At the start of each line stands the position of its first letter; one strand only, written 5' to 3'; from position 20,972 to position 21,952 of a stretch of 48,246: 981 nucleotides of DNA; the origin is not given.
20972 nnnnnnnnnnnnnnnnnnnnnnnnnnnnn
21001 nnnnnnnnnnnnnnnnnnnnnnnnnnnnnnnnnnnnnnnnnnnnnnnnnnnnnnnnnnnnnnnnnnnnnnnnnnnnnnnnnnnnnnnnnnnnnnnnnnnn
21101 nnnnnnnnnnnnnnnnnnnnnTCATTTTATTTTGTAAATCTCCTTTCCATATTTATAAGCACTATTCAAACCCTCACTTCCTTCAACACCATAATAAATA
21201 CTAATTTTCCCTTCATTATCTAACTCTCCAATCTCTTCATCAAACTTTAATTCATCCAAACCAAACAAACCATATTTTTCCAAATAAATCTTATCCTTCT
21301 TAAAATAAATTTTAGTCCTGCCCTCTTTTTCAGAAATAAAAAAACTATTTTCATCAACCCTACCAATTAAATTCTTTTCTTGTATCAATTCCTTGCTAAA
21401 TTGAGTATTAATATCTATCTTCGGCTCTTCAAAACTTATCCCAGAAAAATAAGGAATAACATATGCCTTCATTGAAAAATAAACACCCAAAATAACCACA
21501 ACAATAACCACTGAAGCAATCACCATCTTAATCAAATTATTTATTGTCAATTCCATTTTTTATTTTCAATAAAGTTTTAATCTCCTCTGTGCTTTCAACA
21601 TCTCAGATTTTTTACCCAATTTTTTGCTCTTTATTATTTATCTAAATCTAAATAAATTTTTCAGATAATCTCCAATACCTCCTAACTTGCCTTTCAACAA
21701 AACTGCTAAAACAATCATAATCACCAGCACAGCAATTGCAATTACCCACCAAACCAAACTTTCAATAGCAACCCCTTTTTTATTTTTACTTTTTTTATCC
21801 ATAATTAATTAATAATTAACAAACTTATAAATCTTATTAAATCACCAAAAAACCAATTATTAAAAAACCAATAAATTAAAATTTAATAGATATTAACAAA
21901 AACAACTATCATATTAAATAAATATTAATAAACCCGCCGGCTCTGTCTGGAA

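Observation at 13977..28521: Complete type IV pilus-like machinery with an unusually large and diverse set of about 13 pilin-like genes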

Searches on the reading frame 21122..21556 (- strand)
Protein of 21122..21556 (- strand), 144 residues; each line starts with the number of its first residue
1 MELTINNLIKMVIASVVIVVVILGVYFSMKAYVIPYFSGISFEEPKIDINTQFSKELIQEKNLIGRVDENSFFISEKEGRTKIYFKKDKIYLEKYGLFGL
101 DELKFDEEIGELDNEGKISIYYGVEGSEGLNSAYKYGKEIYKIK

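Call 4: search_protein_families(library=pfam, max_evalue=1, proteins=[window:21122-21556:-])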
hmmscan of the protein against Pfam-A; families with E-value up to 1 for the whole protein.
window:21122-21556:- (144 aa): 1 family
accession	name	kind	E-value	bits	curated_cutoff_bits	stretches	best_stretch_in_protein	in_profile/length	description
PF14055.11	NVEALA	-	0.25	11.5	27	1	6-30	1-25/62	NVEALA protein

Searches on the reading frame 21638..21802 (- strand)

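Call 76: search_protein_families(library=pfam, max_evalue=10, proteins=[window:21638-21802:-])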
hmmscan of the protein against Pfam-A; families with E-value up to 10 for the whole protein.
window:21638-21802:- (54 aa): 4 families
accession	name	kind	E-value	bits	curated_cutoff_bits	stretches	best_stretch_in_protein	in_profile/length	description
PF00209.24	SNF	-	0.02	14.1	27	1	9-49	197-240/524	Sodium:neurotransmitter symporter family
PF17280.7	DUF5345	-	0.03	14.9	27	1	2-34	28-60/77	Family of unknown function (DUF5345)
PF14316.11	DUF4381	-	0.3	11.8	27.2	1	15-36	18-39/145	Domain of unknown function (DUF4381)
PF10661.14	EssA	-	0.38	11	24.1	1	13-37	120-144/147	WXG100 protein secretion system (Wss), protein EssA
